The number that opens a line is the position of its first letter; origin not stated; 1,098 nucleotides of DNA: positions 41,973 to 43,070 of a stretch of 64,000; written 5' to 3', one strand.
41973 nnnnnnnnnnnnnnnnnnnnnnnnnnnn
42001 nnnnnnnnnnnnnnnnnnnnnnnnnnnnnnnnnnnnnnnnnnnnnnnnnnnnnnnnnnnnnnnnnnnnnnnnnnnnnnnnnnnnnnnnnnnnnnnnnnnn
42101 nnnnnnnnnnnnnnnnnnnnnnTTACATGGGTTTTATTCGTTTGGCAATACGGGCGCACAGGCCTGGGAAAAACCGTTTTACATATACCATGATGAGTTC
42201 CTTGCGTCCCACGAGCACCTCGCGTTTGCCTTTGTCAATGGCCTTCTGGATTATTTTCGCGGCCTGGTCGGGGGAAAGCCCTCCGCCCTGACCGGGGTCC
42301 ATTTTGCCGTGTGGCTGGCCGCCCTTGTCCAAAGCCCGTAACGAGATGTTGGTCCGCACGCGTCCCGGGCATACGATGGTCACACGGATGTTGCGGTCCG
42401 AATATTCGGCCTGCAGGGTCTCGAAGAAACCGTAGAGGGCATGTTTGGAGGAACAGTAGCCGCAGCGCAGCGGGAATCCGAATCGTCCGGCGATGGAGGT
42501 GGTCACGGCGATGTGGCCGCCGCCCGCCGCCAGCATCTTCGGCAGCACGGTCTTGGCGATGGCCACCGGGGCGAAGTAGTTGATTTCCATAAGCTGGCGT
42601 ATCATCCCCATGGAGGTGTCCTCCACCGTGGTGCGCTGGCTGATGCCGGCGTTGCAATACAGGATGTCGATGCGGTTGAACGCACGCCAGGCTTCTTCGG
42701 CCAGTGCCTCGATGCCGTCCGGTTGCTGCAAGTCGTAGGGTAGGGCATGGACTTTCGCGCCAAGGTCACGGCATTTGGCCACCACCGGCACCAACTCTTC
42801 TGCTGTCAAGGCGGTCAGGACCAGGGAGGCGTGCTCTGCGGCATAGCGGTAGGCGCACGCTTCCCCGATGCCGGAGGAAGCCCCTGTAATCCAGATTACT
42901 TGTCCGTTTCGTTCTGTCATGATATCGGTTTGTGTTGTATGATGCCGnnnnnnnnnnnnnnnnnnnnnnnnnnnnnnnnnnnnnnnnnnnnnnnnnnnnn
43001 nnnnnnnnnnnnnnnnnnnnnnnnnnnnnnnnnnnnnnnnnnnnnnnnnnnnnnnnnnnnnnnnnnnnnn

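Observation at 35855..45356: Five-gene Hdr-like redox module embedded in a sulfonolipid (capnine/sulfobacin-type) biosynthesis operon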

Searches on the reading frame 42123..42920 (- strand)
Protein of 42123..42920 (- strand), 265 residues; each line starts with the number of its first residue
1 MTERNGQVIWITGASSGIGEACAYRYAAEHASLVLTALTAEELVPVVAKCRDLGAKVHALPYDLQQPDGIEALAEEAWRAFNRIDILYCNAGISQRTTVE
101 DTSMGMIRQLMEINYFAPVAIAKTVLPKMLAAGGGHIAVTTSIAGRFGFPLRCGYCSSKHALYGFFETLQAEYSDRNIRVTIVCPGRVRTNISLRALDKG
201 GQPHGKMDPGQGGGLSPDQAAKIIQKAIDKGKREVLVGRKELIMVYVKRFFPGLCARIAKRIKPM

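Call 3: search_protein_families(library=pfam, proteins=[window:42123-42920:-])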
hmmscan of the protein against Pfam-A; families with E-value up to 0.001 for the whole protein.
window:42123-42920:- (265 aa): 4 families
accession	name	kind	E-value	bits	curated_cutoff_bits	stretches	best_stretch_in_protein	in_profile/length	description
PF00106.31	adh_short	-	5.2e-50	170.1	26.6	1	7-193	1-187/195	short chain dehydrogenase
PF13561.12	adh_short_C2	-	8.1e-34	117.7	27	1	13-193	1-181/236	Enoyl-(Acyl carrier protein) reductase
PF08659.16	KR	-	5.2e-08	33.4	22.6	1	9-170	3-164/180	KR domain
PF23441.1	SDR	-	0.00088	19.2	27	0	84-193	91-199/258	SDR-like rossmann domain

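Call 4: search_protein_families(library=ncbifam, proteins=[window:42123-42920:-])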
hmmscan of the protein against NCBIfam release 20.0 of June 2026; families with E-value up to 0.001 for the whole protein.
window:42123-42920:- (265 aa): 219 families (the best 25 are shown)
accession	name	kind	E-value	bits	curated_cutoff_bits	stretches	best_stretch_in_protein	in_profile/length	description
NF004825.0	PRK06181.1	equivalog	3e-67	226.7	215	1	4-261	4-261/268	SDR family oxidoreductase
NF005495.0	PRK07109.1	subfamily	2.3e-42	145.5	264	1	3-262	5-262/334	SDR family oxidoreductase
NF005881.0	PRK07832.1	equivalog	2.4e-40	138.6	296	1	5-237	8-247/287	SDR family oxidoreductase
NF009093.0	PRK12429.1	subfamily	5.1e-38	130.8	258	1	5-194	4-193/259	3-hydroxybutyrate dehydrogenase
NF005672.0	PRK07454.1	equivalog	1.1e-37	129.5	234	1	6-192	6-192/241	SDR family oxidoreductase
NF004824.0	PRK06180.1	subfamily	3.1e-37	128.3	298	1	6-199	4-194/279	oxidoreductase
NF005878.0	PRK07825.1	subfamily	4.2e-37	128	287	1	4-261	7-250/278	short chain dehydrogenase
NF009466.0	PRK12826.1-2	subfamily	5.9e-37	127.5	222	1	7-197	4-196/248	3-oxoacyl-ACP reductase FabG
NF005559.1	PRK07231.1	subfamily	6.2e-37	127.4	215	1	5-196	3-194/249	glucose 1-dehydrogenase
NF005681.0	PRK07478.1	subfamily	1.3e-36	126.3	267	1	2-194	2-196/254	SDR family oxidoreductase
TIGR01963.1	PHB_DH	subfamily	2.5e-36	125.3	307.05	1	7-192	2-187/255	3-hydroxybutyrate dehydrogenase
NF004818.0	PRK06172.1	equivalog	9.5e-36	123.4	336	1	4-198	5-200/253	SDR family oxidoreductase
NF006565.0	PRK09072.1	equivalog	2.6e-35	122.2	238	1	6-261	5-251/265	SDR family oxidoreductase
NF005372.1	PRK06914.1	subfamily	4.3e-34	118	320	1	7-198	3-195/279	SDR family oxidoreductase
NF004792.0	PRK06139.1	equivalog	4.8e-34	117.9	308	1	3-262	5-261/327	SDR family oxidoreductase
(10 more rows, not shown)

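Call 58: search_solved_structures(query=window:42123-42920:-, max_evalue=1e-25)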
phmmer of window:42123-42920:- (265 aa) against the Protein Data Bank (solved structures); distinct sequences matched with E-value up to 1e-25: 6.
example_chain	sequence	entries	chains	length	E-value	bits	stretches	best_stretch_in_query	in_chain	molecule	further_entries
4fn4_A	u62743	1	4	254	1.2e-27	100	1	6-196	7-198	Short chain dehydrogenase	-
3lz6_A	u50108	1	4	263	2.7e-27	98.9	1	6-197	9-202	Corticosteroid 11-beta-dehydrogenase isozyme 1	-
3dwf_A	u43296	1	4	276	3.1e-27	98.7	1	6-197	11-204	11-beta-hydroxysteroid dehydrogenase 1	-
3g49_A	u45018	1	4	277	3.2e-27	98.6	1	6-197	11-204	11-beta-hydroxysteroid dehydrogenase 1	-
1xse_A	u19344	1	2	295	3.8e-27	98.4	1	6-197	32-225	11beta-hydroxysteroid dehydrogenase type 1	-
1yb1_A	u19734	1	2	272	1.3e-26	96.7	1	5-192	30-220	17-beta-hydroxysteroid dehydrogenase type XI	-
